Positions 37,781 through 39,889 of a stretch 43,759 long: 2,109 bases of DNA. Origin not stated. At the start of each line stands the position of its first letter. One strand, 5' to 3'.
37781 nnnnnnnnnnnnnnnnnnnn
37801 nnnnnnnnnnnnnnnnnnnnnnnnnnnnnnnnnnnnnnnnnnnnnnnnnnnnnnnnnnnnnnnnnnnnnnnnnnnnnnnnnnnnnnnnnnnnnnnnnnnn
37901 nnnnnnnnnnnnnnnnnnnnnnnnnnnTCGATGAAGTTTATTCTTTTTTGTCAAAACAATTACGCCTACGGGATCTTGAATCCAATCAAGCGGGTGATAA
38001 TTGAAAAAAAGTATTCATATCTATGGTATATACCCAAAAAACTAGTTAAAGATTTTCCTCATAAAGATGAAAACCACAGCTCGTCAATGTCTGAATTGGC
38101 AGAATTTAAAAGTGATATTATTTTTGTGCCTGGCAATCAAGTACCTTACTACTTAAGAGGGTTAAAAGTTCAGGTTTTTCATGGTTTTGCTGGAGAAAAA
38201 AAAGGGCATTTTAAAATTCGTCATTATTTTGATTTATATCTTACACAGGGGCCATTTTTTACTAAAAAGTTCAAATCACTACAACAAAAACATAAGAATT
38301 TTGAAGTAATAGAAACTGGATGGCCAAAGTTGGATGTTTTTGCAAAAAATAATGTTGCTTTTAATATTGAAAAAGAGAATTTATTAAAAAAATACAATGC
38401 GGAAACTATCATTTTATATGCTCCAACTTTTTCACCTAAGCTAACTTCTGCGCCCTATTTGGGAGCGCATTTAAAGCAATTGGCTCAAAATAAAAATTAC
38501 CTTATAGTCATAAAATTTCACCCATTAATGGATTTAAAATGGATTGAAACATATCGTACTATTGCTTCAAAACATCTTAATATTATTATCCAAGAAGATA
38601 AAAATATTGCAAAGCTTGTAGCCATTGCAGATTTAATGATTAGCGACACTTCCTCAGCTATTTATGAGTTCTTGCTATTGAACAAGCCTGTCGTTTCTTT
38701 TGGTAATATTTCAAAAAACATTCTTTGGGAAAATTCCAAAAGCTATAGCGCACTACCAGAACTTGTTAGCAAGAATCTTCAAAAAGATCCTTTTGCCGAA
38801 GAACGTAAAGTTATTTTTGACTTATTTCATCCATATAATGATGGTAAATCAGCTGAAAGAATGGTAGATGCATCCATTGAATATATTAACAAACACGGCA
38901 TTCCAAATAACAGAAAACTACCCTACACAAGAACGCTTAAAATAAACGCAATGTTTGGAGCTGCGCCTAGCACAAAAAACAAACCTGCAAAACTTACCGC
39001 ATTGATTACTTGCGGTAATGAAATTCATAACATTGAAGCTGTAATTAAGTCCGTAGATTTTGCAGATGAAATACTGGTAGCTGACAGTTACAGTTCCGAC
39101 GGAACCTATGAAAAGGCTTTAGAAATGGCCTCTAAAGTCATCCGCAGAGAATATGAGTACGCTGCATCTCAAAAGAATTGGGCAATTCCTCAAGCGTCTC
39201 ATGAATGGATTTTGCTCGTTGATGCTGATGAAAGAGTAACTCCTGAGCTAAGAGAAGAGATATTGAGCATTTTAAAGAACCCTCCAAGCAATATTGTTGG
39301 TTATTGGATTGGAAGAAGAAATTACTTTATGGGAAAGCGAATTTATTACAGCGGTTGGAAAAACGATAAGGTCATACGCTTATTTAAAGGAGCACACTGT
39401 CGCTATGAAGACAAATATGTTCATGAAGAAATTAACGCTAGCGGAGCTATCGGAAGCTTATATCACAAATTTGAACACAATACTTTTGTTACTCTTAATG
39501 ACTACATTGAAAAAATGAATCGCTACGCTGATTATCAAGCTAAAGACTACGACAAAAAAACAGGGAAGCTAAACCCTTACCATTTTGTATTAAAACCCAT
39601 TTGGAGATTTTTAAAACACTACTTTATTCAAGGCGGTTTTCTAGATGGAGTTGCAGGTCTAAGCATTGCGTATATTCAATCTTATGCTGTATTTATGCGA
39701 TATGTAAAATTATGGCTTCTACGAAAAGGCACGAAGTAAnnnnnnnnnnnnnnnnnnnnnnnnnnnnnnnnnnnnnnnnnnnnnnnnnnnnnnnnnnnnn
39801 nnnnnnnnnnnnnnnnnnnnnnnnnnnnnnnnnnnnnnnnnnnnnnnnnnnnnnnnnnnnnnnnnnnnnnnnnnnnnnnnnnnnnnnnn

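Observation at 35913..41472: Compact teichoic-acid-like phospho-decoration island in a Bacteroidota chromosome, with no export, priming or polymerase genes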

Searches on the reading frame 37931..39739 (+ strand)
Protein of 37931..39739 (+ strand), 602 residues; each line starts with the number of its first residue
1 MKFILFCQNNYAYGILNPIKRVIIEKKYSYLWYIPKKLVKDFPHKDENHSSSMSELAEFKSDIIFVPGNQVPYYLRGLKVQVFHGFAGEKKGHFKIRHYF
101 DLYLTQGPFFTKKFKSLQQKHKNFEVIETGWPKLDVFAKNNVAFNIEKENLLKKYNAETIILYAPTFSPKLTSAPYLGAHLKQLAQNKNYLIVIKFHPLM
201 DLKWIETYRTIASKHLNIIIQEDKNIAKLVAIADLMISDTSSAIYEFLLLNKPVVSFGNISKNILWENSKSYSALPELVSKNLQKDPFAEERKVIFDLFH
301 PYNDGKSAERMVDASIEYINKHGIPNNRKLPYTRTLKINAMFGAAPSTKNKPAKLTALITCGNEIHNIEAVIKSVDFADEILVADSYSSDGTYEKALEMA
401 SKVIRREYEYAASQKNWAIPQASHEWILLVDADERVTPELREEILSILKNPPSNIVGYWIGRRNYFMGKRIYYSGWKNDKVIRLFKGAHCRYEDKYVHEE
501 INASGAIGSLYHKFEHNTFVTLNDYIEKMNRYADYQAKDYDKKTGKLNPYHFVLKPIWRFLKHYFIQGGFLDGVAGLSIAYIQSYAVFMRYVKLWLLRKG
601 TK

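Call 3: search_protein_families(library=pfam, proteins=[window:37931-39739:+], max_evalue=0.01)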
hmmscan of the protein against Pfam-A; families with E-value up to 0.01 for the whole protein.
window:37931-39739:+ (602 aa): 4 families
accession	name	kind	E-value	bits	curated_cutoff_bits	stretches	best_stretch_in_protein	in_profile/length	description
PF04464.20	Glyphos_transf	-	2.5e-21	76.5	22.1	1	101-257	136-292/367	CDP-Glycerol:Poly(glycerophosphate) glycerophosphotransferase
PF00535.33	Glycos_transf_2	-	1e-13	52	23.3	1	358-473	3-128/168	Glycosyl transferase family 2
PF02350.25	Epimerase_2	-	5.6e-07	29.2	30.6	1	117-314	138-345/347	UDP-N-acetylglucosamine 2-epimerase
PF13704.12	Glyco_tranf_2_4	-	0.003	18.5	27.5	0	378-435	19-83/98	Glycosyl transferase family 2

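Call 4: search_protein_families(library=ncbifam, proteins=[window:37931-39739:+], max_evalue=0.01)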
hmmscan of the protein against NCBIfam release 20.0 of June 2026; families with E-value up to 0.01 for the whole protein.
window:37931-39739:+ (602 aa): 11 families
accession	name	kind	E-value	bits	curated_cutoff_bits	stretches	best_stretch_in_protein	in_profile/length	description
NF041713.1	Tar_polymTarL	equivalog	2.5e-12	46.2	1000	1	122-313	350-557/562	teichoic acid ribitol-phosphate polymerase TarL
TIGR04396.2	surf_polysacc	subfamily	3.2e-12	46.3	125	1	109-339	144-384/427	surface carbohydrate biosynthesis protein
TIGR04283.1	glyco_like_mftF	equivalog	2.1e-09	37.3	182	1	359-458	5-106/221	TIGR04283 family arsenosugar biosynthesis glycosyltransferase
NF046086.1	BFO_1060_trans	domain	8.9e-09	34.9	200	1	124-318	163-363/365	BFO_1060 family glycosyltransferase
NF041712.1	techglyph_taseTarF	equivalog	2e-07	30.4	550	1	100-256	153-311/388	teichoic acid glycerol-phosphate transferase TarF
NF041711.1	TagprimaseTarB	equivalog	2.1e-07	30.6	500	1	98-313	151-354/362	teichoic acid glycerol-phosphate primase TarB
TIGR04182.1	glyco_TIGR04182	equivalog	1.2e-05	24.9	325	1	356-451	3-100/293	S-layer glycoprotein N-glycosyltransferase AglJ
TIGR03590.1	PseG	equivalog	3.2e-05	23.7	153.55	0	206-257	216-267/280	UDP-2,4-diacetamido-2,4,6-trideoxy-beta-L-altropyranose hydrolase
TIGR03568.1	NeuC_NnaA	equivalog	0.0001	21.3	235.9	1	121-313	164-363/365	UDP-N-acetylglucosamine 2-epimerase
NF010496.0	PRK13915.1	equivalog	0.00077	18.6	262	1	360-408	45-93/307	glucosyl-3-phosphoglycerate synthase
NF050050.1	ProtGlycPglI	equivalog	0.0011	18.4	500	1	356-480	5-140/306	GalNAc(5)-diNAcBac-PP-undecaprenol beta-1,3-glucosyltransferase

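Call 12: find_homologous_proteins(query=window:37931-39739:+, max_evalue=1e-10)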
Query window:37931-39739:+ (602 aa): 3204 proteins with E <= 1e-10 among 8000 candidates; the best 120 are listed.
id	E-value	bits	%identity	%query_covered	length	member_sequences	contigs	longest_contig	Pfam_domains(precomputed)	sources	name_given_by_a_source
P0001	0.0e+0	1377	100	100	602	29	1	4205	PF02350.26,PF04464.21,PF00535.33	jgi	jgi:hypothetical protein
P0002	0.0e+0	1138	80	100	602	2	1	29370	PF02350.26,PF04464.21,PF00535.33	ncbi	-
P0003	0.0e+0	1109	78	100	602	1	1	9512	PF02350.26,PF04464.21,PF00535.33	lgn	-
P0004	1.1e-290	984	71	100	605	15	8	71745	PF02350.26,PF04464.21,PF00535.33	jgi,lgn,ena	-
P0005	1.2e-253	861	63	100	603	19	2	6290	PF04464.21,PF00535.33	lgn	-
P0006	4.0e-240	817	59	100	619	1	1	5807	PF02350.26,PF04464.21,PF00535.33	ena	-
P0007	5.2e-203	694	52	99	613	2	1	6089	PF02350.26,PF04464.21,PF00535.33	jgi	-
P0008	3.6e-193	662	50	100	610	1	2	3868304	PF02350.26,PF04464.21,PF00535.33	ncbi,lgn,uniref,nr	ncbi:CDP-glycerol glycerophosphotransferase family protein [Maribacter sp. HTCC2170]|uniref:CDP-glyc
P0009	1.2e-192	660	51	100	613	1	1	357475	PF04464.21,PF00535.33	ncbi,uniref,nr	ncbi:CDP-glycerol glycerophosphotransferase family protein [Muriicola sp. Z0-33]|uniref:CDP-glycerol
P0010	2.1e-192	659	51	100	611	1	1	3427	PF02350.26,PF04464.21,PF00535.33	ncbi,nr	ncbi:MAG: glycosyltransferase [Eudoraea sp.]|nr:glycosyltransferase [Eudoraea sp.]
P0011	4.1e-192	658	50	99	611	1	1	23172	PF02350.26,PF04464.21,PF00535.33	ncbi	-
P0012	2.6e-191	655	50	99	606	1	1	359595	PF04464.21,PF00535.33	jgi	jgi:glycosyltransferase involved in cell wall biosynthesis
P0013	2.0e-190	653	50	99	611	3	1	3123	PF02350.26,PF04464.21,PF00535.33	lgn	-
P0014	2.9e-190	652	49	99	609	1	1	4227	PF02350.26,PF04464.21,PF00535.33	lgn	-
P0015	3.0e-190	652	51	98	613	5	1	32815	PF02350.26,PF04464.21,PF00535.33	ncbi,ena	-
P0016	7.2e-190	651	48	100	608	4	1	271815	PF04464.21,PF00535.33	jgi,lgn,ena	-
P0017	8.6e-190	650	50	100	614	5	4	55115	PF02350.26,PF04464.21,PF00535.33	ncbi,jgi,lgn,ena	jgi:CDP-glycerol glycerophosphotransferase (TagB/SpsB family)/glycosyltransferase involved in cell w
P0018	9.0e-190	650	50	99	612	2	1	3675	PF02350.26,PF04464.21,PF00535.33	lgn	-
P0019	1.4e-189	650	49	100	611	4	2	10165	PF02350.26,PF04464.21,PF00535.33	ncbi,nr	ncbi:MAG: CDP-glycerol glycerophosphotransferase family protein [Maribacter sp.]|nr:CDP-glycerol gly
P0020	1.5e-189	650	50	100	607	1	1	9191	PF02350.26,PF04464.21,PF00535.33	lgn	-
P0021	2.6e-189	649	51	99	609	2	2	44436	PF02350.26,PF04464.21,PF00535.33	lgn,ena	-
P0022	3.7e-189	648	50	99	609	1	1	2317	PF04464.21,PF00535.33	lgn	-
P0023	4.2e-189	648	51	99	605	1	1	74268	PF02350.26,PF04464.21,PF00535.33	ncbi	-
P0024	1.7e-188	646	49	100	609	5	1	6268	PF04464.21,PF00535.33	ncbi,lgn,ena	-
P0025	2.3e-188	646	50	99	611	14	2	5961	PF02350.26,PF04464.21,PF00535.33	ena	-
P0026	4.2e-188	645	48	100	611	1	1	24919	PF02350.26,PF04464.21,PF00535.33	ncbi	-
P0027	4.6e-188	645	49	99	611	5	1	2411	PF02350.26,PF04464.21,PF00535.33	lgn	-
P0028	9.3e-188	644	48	100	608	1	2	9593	PF02350.26,PF04464.21,PF00535.33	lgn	-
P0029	1.0e-187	644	48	100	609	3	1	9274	PF02350.26,PF04464.21,PF00535.33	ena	-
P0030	1.2e-187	643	49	99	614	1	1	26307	PF10111.15,PF13641.13,PF04464.21,PF00535.33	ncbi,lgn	-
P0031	1.2e-187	643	50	99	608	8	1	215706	PF02350.26,PF04464.21,PF00535.33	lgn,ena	-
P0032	1.8e-187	643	49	99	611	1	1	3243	PF02350.26,PF04464.21,PF00535.33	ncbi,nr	ncbi:MAG: glycosyltransferase [Maribacter sp.]|nr:glycosyltransferase [Maribacter sp.]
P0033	2.1e-187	643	50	99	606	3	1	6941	PF02350.26,PF04464.21,PF00535.33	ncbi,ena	-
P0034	2.7e-187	642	50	100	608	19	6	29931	PF02350.26,PF04464.21,PF00535.33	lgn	-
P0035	4.1e-187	642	49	100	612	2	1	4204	PF04464.21,PF00535.33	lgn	-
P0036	4.3e-187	642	49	99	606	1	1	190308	PF02350.26,PF04464.21,PF00535.33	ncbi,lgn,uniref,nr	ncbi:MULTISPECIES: CDP-glycerol glycerophosphotransferase family protein [unclassified Arenibacter]|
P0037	5.6e-187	641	50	99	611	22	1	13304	PF02350.26,PF04464.21,PF00535.33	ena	-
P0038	7.5e-187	641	50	99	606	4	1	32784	PF04464.21,PF00535.33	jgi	jgi:glycosyltransferase involved in cell wall biosynthesis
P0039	2.0e-186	639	49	99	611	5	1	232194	PF02350.26,PF04464.21,PF00535.33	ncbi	-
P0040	4.5e-186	638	49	99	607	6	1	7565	PF02350.26,PF04464.21,PF00535.33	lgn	-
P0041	7.4e-186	637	49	99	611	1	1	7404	PF02350.26,PF04464.21,PF00535.33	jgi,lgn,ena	-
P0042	8.9e-186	637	50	99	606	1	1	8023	PF04464.21,PF00535.33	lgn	-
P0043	9.2e-186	637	50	100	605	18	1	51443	PF02350.26,PF04464.21,PF00535.33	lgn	-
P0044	1.0e-185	637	50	99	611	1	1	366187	PF02350.26,PF04464.21,PF00535.33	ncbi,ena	-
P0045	1.0e-185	637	50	99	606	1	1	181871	PF02350.26,PF04464.21,PF00535.33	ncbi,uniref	ncbi:CDP-glycerol glycerophosphotransferase family protein [Arenibacter sp. F26102]|uniref:CDP-glyce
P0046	1.6e-185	636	50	99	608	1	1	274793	PF02350.26,PF04464.21,PF00535.33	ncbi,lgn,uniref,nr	ncbi:glycosyltransferase [Arenibacter sp. 6A1]|uniref:CDP-glycerol glycerophosphotransferase family 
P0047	1.7e-185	636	50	100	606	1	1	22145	PF02350.26,PF04464.21,PF00535.33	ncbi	-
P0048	3.2e-185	635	50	99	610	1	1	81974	PF04464.21,PF00535.33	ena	-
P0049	6.4e-185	634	48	100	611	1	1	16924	PF02350.26,PF04464.21,PF00535.33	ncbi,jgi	-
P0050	6.9e-185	634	48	100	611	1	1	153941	PF02350.26,PF04464.21,PF00535.33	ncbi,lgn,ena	-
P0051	8.5e-185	634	48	100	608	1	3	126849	PF02350.26,PF04464.21,PF00535.33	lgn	-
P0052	1.5e-184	633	49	99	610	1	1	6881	PF04464.21,PF00535.33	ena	-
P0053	3.2e-184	632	49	100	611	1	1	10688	PF04464.21,PF00535.33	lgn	-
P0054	3.7e-184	632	50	99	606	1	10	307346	PF04464.21,PF00535.33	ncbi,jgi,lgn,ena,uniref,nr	ncbi:CDP-glycerol--glycerophosphate glycerophosphotransferase [Arenibacter sp. TNZ]|jgi:CDP-glycerol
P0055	4.9e-184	631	50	99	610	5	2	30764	PF04464.21,PF00535.33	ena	-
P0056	5.9e-184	631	49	100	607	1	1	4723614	PF04464.21,PF00535.33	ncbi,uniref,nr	ncbi:glycosyltransferase [Aggregatimonas sangjinii]|uniref:Glycosyltransferase n=1 Tax=Aggregatimona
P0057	6.5e-184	631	49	99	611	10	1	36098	PF04464.21,PF00535.33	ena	-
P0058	1.1e-183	630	48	100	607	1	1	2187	PF04464.21,PF00535.33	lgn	-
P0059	2.7e-183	629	50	99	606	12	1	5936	PF04464.21,PF00535.33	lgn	-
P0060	4.4e-183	628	49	100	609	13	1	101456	PF02350.26,PF04464.21,PF00535.33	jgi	jgi:CDP-glycerol glycerophosphotransferase (TagB/SpsB family)/glycosyltransferase involved in cell w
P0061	4.5e-183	628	49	99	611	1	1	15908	PF04464.21,PF00535.33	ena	-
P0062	1.4e-182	627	48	100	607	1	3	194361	PF04464.21,PF00535.33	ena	-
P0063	1.5e-182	626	48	99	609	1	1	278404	PF02350.26,PF04464.21,PF00535.33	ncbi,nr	ncbi:MAG: CDP-glycerol--glycerophosphate glycerophosphotransferase [Flavobacteriaceae bacterium]|nr:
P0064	3.6e-182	625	49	99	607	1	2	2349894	PF04464.21,PF00535.33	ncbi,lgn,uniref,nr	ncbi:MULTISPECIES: CDP-glycerol glycerophosphotransferase family protein [Arenibacter]|uniref:CDP-gl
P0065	7.7e-182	624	49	99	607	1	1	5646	PF04464.21,PF00535.33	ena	-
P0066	7.7e-182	624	49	99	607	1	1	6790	PF04464.21,PF00535.33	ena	-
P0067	8.8e-182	624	49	99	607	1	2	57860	PF04464.21,PF00535.33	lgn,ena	-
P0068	1.2e-181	623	49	99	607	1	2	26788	PF04464.21,PF00535.33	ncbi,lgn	ncbi:MAG: CDP-glycerol glycerophosphotransferase family protein [Arenibacter algicola]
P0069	2.0e-181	623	49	100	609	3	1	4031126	PF02350.26,PF04464.21,PF00535.33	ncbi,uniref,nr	ncbi:CDP-glycerol glycerophosphotransferase family protein [Cellulophaga sp. Hel_I_12]|uniref:CDP-gl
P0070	2.0e-181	623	49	99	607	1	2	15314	PF04464.21,PF00535.33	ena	-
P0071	2.1e-181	623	48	99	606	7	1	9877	PF02350.26,PF04464.21,PF00535.33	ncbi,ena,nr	ncbi:MAG TPA: CDP-glycerol glycerophosphotransferase family protein [Arenibacter sp.]|nr:CDP-glycero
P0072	2.4e-181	623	49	99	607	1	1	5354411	PF04464.21,PF00535.33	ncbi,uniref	ncbi:CDP-glycerol glycerophosphotransferase (TagB/SpsB family) [Arenibacter algicola]|uniref:CDP-gly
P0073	2.6e-181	622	49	99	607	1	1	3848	PF04464.21,PF00535.33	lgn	-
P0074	2.7e-181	622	49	99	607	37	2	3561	PF02350.26,PF04464.21,PF00535.33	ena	-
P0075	2.8e-181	622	49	99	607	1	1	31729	PF04464.21,PF00535.33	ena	-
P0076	3.3e-181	622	48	99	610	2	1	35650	PF04464.21,PF00535.33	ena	-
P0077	3.5e-181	622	47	100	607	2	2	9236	PF04464.21,PF00535.33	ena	-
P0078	3.5e-181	622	49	99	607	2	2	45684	PF04464.21,PF00535.33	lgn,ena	-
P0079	3.5e-181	622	49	99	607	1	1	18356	PF04464.21,PF00535.33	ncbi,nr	ncbi:MAG: CDP-glycerol glycerophosphotransferase family protein [Arenibacter troitsensis]|nr:CDP-gly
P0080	3.6e-181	622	49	99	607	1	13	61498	PF04464.21,PF00535.33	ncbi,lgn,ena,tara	tara:strand:+ start:969 stop:2792 length:1824 start_codon:yes stop_codon:yes gene_type:complete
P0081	4.0e-181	622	48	99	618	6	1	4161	PF02350.26,PF04464.21,PF00535.33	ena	-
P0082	4.2e-181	622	49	99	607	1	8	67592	PF04464.21,PF00535.33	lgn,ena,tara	tara:strand:+ start:895 stop:2718 length:1824 start_codon:yes stop_codon:yes gene_type:complete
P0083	4.7e-181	622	49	99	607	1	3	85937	PF04464.21,PF00535.33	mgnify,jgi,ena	mgnify:FL=1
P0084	4.8e-181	622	49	99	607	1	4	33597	PF04464.21,PF00535.33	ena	-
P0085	5.1e-181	621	49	99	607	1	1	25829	PF04464.21,PF00535.33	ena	-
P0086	5.3e-181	621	49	99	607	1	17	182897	PF04464.21,PF00535.33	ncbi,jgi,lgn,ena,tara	tara:strand:- start:16092 stop:17915 length:1824 start_codon:yes stop_codon:yes gene_type:complete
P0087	5.4e-181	621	49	99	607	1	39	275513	PF04464.21,PF00535.33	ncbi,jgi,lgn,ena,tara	tara:strand:- start:165 stop:1988 length:1824 start_codon:yes stop_codon:yes gene_type:complete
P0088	5.5e-181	621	48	100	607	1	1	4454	PF02350.26,PF04464.21,PF00535.33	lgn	-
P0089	5.9e-181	621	49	99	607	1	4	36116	PF04464.21,PF00535.33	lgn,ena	-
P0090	6.0e-181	621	49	99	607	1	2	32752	PF04464.21,PF00535.33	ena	-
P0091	6.1e-181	621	49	99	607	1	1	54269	PF04464.21,PF00535.33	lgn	-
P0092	6.7e-181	621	49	99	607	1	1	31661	PF04464.21,PF00535.33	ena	-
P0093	7.7e-181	621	49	99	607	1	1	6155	PF04464.21,PF00535.33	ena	-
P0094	1.1e-180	620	48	100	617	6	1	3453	PF02350.26,PF04464.21,PF00535.33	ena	-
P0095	1.1e-180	620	49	99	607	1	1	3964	PF04464.21,PF00535.33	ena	-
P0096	1.3e-180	620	49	99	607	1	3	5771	PF04464.21,PF00535.33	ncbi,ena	-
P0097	1.3e-180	620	48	100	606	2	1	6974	PF02350.26,PF04464.21,PF00535.33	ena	-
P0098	1.4e-180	620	47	99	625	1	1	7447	PF02350.26,PF04464.21,PF00535.33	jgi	jgi:CDP-glycerol glycerophosphotransferase (TagB/SpsB family)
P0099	1.5e-180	620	48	100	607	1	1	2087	PF02350.26,PF04464.21,PF00535.33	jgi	-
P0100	1.6e-180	620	49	99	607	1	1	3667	PF04464.21,PF00535.33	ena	-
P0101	2.1e-180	619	49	99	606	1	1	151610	PF04464.21,PF00535.33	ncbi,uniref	ncbi:CDP-glycerol glycerophosphotransferase family protein [Arenibacter sp. F20364]|uniref:CDP-glyce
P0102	2.2e-180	619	49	99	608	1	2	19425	PF04464.21,PF00535.33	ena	-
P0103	2.3e-180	619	49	99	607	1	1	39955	PF04464.21,PF00535.33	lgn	-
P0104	3.1e-180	619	49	99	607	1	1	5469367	PF04464.21,PF00535.33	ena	-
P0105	4.7e-180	618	49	99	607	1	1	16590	PF04464.21,PF00535.33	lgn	-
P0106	5.2e-180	618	48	100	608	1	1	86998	PF02350.26,PF04464.21,PF00535.33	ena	-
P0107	5.6e-180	618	48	100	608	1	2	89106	PF04464.21,PF00535.33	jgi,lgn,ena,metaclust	metaclust:\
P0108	6.3e-180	618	47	100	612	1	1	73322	PF02350.26,PF04464.21,PF00535.33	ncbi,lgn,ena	-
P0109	8.9e-180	617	48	99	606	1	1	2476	PF02350.26,PF04464.21,PF00535.33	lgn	-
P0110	1.5e-179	617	48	99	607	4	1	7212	PF02350.26,PF04464.21,PF00535.33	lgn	-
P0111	2.4e-179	616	48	99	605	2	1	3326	PF04464.21,PF00535.33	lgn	-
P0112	5.9e-179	615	47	99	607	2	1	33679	PF02350.26,PF04464.21,PF00535.33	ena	-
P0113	8.2e-179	614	49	99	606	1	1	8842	PF02350.26,PF04464.21,PF00535.33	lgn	-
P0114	1.9e-178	613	47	99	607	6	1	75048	PF02350.26,PF04464.21,PF00535.33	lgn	-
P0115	2.5e-178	613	49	100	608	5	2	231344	PF02350.26,PF04464.21,PF00535.33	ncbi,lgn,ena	-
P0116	2.6e-178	613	48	99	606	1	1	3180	PF02350.26,PF04464.21,PF00535.33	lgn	-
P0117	2.7e-178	612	49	100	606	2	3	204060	PF04464.21,PF00535.33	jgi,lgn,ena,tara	tara:strand:+ start:3691 stop:5511 length:1821 start_codon:yes stop_codon:yes gene_type:complete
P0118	4.6e-178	612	47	100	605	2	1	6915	PF02350.26,PF04464.21,PF00535.33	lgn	-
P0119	9.3e-178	611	49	99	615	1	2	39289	PF04464.21,PF00535.33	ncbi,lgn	-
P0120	9.6e-178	611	47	100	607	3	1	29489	PF02350.26,PF04464.21,PF00535.33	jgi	jgi:CDP-glycerol glycerophosphotransferase (TagB/SpsB family)/glycosyltransferase involved in cell w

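Call 13: find_encoding_contigs(protein=P0002, flank=10000, max_places=2)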
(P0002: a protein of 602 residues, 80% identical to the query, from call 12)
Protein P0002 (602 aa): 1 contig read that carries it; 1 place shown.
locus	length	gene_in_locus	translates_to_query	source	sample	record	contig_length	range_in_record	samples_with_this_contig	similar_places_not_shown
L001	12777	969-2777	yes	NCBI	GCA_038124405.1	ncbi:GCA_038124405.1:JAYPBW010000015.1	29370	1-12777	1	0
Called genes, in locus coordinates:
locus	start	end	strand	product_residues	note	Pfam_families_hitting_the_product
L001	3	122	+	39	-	?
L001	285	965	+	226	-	PF12804:NTP_transf_3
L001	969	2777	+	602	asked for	PF02350:Epimerase_2, PF04464:Glyphos_transf, PF00535:Glycos_transf_2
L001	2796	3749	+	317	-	PF17101:Stealth_CR1 (faint), PF11380:Stealth_CR2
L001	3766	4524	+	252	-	PF05575:V_cholerae_RfbT, PF02475:TRM5-TYW2_MTfase (weak), PF05050:Methyltransf_21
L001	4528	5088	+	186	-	PF01300:Sua5_yciO_yrdC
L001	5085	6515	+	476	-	PF01743:PolyA_pol, PF12627:PolyA_pol_RNAbd, PF01966:HD, PF13735:tRNA_NucTran2_2 (weak)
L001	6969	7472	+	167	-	PF02628:COX15-CtaA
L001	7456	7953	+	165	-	PF07929:PRiA4_ORF3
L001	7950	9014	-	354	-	-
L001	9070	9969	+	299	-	PF00005:ABC_tran, PF13304:AAA_21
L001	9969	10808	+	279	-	PF12679:ABC2_membrane_2, PF12730:ABC2_membrane_4 (weak), PF12698:ABC2_membrane_3 (weak), PF10920:DUF2705 (weak)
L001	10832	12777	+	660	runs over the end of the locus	PF00270:DEAD (faint), PF04851:ResIII, PF17757:UvrB_inter, PF27431:UvrB_3rd, PF00271:Helicase_C, PF12344:UvrB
